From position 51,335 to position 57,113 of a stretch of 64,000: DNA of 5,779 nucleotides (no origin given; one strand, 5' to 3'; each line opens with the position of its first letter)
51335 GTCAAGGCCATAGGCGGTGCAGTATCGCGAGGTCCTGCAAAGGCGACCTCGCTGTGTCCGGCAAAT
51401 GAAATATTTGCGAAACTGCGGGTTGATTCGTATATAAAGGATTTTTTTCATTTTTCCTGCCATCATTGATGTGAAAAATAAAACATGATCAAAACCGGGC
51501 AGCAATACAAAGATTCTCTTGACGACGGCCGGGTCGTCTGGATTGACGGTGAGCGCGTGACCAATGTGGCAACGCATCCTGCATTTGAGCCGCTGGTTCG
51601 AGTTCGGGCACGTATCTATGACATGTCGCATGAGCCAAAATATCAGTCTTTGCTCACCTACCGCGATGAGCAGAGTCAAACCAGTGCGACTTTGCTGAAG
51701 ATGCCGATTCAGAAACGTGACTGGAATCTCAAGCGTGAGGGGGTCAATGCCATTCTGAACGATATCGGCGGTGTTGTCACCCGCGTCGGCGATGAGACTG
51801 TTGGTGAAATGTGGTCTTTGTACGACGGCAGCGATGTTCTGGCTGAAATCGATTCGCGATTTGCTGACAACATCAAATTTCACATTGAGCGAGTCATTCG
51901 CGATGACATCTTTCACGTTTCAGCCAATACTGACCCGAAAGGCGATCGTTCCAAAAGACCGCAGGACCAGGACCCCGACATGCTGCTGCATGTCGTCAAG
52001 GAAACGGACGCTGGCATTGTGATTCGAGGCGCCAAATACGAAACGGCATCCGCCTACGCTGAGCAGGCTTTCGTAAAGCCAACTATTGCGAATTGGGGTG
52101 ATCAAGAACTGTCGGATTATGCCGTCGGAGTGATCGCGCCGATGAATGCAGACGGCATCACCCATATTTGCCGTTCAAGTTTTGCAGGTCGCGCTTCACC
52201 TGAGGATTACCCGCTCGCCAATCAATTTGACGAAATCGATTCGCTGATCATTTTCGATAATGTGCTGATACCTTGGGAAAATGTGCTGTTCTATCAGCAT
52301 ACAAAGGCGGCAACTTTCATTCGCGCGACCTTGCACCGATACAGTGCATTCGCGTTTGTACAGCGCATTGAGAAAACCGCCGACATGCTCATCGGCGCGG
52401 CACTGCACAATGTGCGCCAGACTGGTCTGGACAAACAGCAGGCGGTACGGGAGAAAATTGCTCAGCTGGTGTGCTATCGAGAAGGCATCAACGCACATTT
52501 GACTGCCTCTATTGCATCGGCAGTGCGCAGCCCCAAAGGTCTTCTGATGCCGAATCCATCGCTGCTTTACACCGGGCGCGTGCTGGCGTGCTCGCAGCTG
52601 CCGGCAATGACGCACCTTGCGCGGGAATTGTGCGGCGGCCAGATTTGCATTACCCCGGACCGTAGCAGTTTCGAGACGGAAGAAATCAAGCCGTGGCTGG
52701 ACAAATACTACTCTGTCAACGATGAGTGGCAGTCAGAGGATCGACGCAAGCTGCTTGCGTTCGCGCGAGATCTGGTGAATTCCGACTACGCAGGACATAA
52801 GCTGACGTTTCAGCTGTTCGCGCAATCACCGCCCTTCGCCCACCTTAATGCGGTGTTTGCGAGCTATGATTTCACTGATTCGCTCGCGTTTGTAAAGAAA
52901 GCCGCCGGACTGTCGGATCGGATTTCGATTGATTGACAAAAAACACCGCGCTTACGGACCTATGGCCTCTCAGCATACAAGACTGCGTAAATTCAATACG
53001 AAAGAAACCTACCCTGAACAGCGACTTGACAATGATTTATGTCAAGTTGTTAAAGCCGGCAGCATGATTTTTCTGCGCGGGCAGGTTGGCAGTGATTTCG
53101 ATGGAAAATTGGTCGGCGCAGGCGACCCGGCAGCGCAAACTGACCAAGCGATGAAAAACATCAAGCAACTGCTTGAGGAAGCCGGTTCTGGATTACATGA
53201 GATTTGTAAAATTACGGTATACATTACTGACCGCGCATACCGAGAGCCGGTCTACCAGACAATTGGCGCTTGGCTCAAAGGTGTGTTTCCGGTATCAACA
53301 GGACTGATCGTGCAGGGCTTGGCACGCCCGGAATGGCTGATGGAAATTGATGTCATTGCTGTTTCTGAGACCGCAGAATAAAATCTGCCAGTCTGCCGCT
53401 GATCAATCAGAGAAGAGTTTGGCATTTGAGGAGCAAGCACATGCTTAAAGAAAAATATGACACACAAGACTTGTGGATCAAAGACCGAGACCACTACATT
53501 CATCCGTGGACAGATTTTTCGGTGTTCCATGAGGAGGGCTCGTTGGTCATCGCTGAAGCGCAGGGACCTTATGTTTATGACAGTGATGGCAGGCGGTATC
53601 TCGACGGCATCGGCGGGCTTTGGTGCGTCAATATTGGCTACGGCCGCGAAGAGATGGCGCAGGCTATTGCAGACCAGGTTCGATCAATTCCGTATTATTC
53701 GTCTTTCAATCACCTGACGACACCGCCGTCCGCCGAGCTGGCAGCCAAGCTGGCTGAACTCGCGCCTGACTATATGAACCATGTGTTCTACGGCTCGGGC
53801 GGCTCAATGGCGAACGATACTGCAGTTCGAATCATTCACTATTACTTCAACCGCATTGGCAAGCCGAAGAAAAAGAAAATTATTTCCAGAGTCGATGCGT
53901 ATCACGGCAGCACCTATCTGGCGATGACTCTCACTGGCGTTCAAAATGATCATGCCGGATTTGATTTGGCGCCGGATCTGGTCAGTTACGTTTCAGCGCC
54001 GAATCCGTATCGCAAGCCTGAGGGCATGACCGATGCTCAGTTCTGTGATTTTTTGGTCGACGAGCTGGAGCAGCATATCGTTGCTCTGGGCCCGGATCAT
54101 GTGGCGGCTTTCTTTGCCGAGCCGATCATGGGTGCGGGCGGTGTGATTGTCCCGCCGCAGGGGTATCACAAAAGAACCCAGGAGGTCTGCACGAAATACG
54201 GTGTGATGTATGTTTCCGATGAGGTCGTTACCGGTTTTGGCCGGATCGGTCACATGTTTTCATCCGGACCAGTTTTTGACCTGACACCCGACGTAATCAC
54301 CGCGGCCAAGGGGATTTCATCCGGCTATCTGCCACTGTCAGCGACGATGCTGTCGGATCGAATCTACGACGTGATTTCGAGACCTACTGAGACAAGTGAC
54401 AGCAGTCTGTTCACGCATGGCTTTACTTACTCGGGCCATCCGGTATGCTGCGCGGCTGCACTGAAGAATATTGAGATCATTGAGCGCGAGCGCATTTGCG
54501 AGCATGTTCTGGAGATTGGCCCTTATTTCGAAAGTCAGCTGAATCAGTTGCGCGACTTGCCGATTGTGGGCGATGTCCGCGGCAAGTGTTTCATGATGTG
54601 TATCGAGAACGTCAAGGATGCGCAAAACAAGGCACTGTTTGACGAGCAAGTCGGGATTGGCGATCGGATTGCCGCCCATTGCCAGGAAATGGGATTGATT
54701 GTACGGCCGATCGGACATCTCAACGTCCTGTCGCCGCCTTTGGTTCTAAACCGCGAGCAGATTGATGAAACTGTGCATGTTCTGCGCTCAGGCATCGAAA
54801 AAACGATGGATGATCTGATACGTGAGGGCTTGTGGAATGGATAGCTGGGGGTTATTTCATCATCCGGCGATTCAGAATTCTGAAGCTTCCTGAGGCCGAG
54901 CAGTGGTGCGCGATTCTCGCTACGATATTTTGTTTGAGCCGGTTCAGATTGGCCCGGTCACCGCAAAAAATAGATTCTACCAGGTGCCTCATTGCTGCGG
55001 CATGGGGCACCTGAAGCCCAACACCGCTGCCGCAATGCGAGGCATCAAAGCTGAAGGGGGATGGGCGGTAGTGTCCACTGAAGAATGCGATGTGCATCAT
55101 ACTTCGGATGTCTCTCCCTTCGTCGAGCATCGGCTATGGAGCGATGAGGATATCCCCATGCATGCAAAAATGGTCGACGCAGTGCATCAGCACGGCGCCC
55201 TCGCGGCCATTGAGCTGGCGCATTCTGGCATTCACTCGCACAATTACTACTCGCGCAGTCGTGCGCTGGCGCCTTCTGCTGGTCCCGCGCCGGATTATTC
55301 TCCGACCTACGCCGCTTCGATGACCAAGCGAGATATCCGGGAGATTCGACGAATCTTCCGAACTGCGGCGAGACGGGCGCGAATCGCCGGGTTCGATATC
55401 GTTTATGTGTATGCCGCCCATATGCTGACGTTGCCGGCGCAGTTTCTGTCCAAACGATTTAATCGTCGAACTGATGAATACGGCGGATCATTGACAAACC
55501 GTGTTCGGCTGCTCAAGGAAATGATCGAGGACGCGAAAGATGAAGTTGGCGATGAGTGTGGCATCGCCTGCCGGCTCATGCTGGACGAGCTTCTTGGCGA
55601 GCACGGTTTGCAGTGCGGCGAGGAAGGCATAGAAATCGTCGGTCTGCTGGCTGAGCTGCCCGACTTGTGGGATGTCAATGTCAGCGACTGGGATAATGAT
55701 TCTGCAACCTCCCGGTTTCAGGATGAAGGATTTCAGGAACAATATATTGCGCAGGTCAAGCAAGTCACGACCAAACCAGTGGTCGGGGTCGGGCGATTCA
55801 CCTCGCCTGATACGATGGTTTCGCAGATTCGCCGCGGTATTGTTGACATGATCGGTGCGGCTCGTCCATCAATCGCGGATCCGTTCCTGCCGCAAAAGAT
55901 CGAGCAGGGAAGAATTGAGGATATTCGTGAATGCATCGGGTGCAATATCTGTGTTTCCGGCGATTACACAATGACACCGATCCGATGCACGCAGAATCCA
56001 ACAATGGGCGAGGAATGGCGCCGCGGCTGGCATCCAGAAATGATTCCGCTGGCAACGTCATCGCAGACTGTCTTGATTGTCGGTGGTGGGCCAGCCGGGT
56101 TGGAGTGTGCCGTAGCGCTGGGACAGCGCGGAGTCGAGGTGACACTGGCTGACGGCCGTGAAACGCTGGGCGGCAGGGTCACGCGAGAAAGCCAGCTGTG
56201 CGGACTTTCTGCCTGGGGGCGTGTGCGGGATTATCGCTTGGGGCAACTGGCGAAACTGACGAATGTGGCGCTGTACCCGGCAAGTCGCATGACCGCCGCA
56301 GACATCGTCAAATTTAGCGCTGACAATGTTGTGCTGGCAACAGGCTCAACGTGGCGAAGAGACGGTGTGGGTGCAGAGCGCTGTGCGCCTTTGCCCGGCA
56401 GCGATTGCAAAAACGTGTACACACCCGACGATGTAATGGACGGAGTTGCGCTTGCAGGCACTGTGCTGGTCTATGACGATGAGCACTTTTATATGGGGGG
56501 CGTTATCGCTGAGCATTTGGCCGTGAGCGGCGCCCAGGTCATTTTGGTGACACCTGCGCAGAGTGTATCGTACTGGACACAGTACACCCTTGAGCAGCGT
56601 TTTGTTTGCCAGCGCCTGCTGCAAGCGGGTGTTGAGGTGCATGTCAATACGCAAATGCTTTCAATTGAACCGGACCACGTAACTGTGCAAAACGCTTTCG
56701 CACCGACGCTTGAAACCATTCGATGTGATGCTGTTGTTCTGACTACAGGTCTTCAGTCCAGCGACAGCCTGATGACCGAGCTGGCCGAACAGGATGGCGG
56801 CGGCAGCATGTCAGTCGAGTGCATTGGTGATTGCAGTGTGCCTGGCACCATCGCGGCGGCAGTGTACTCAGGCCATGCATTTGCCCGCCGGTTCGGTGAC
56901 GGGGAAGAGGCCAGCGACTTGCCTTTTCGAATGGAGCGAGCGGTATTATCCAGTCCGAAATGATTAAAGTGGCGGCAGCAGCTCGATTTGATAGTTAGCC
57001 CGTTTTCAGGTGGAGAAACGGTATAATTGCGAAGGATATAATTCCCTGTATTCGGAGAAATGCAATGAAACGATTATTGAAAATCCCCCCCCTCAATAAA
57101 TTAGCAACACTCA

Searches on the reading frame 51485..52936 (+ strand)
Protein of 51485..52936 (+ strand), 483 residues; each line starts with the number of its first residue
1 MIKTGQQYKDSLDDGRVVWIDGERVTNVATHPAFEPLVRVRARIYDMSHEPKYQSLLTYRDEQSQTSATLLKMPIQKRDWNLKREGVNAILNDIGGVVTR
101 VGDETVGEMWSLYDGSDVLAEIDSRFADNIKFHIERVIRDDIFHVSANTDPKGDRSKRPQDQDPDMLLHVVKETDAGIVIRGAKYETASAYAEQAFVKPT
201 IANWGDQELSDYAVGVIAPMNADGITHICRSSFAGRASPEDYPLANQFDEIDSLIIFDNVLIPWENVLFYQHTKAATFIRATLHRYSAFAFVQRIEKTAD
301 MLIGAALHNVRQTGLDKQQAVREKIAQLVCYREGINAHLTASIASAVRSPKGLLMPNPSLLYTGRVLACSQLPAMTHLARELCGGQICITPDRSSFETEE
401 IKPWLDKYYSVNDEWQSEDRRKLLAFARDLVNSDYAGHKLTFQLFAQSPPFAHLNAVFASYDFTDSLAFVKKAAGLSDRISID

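Call 15: search_protein_families(library=ncbifam, max_evalue=0.001, proteins=[window:51485-52936:+])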
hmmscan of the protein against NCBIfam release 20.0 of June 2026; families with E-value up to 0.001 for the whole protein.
window:51485-52936:+ (483 aa): 2 families
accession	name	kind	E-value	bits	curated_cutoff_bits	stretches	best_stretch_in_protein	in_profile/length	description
TIGR02309.1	HpaB-1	equivalog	1.2e-68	232.4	480.2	1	3-470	2-470/477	4-hydroxyphenylacetate 3-monooxygenase, oxygenase component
TIGR02310.1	HpaB-2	equivalog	2.4e-51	175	885.2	1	4-440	14-454/519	4-hydroxyphenylacetate 3-monooxygenase, oxygenase component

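Call 19: find_encoding_contigs(protein=window:51485-52936:+, flank=10000, max_places=8)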
Protein window:51485-52936:+ (483 aa): no gene with exactly this product is on record in the collection.

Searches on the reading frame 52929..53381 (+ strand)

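Call 16: search_protein_families(library=ncbifam, max_evalue=0.001, proteins=[window:52929-53381:+])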
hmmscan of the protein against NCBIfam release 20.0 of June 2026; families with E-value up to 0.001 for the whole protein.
window:52929-53381:+ (150 aa): 3 families
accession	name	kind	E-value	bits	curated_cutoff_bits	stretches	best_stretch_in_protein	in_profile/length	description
TIGR00004.1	TIGR00004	subfamily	1e-15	58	106.25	1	38-145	17-124/125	Rid family detoxifying hydrolase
TIGR03610.1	RutC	equivalog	7.7e-10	39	169.1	1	42-144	23-124/127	pyrimidine utilization protein C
NF008490.0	PRK11401.1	equivalog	2e-06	27.7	222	1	38-145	18-126/129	enamine/imine deaminase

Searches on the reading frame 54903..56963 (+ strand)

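Call 16: search_protein_families(library=ncbifam, max_evalue=0.001, proteins=[window:54903-56963:+])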
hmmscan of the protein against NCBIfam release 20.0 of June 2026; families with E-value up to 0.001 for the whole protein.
window:54903-56963:+ (686 aa): 47 families (the best 25 are shown)
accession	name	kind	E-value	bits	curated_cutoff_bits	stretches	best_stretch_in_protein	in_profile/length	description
TIGR03997.1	mycofact_OYE_2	equivalog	6.9e-107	358.4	793.15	1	10-662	2-643/645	mycofactocin system FadH/OYE family oxidoreductase 2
NF041087.1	bile_acid_BaiCD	equivalog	1e-75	255.2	825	1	7-663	1-641/642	bile acid Fe-S flavoenzyme BaiCD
NF045599.1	bili_reduct_long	exception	2.7e-69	234.1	750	1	10-661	1-638/641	bilirubin reductase, long form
TIGR03996.1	mycofact_OYE_1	hypoth_equivalog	1.9e-51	175.4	627.9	1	40-659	34-631/633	mycofactocin system FadH/OYE family oxidoreductase 1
NF045592.1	bili_reduct_N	equivalog_domain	5.9e-47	160.6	425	1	10-363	2-361/363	bilirubin reductase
NF010047.0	PRK13523.1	equivalog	5.3e-35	121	431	1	10-337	5-324/339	NADPH dehydrogenase NamA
NF006101.0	PRK08255.1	equivalog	1.6e-27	95.9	1078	1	9-327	398-724/768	bifunctional salicylyl-CoA 5-hydroxylase/oxidoreductase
NF007899.0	PRK10605.1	subfamily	1.7e-23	83.5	403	1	8-335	4-339/365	N-ethylmaleimide reductase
TIGR03467.1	HpnE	equivalog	8.9e-12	45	283.05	1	390-427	1-38/430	hydroxysqualene dehydroxylase HpnE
NF009410.0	PRK12771.1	subfamily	6.1e-09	35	516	1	381-425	132-176/566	NAD(P)-binding protein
TIGR01318.1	gltD_gamma_fam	subfamily_domain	9.1e-09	34.4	482.95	1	372-427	126-181/467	glutamate synthase, small subunit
NF007286.0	PRK09754.1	equivalog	2e-08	33.4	447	1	472-631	87-253/400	phenylpropionate dioxygenase ferredoxin reductase subunit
TIGR00275.1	TIGR00275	subfamily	2.5e-08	33.2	183.8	1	390-425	1-36/401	aminoacetone oxidase family FAD-binding enzyme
NF042949.2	3PPDioc_HcaD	equivalog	2.6e-08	33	450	1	493-626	111-247/386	3-phenylpropionate/cinnamic acid dioxygenase ferredoxin--NAD(+) reductase subunit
TIGR04018.1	Bthiol_YpdA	hypoth_equivalog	2.9e-08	32.9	339.9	0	540-627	172-257/316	YpdA family putative bacillithiol disulfide reductase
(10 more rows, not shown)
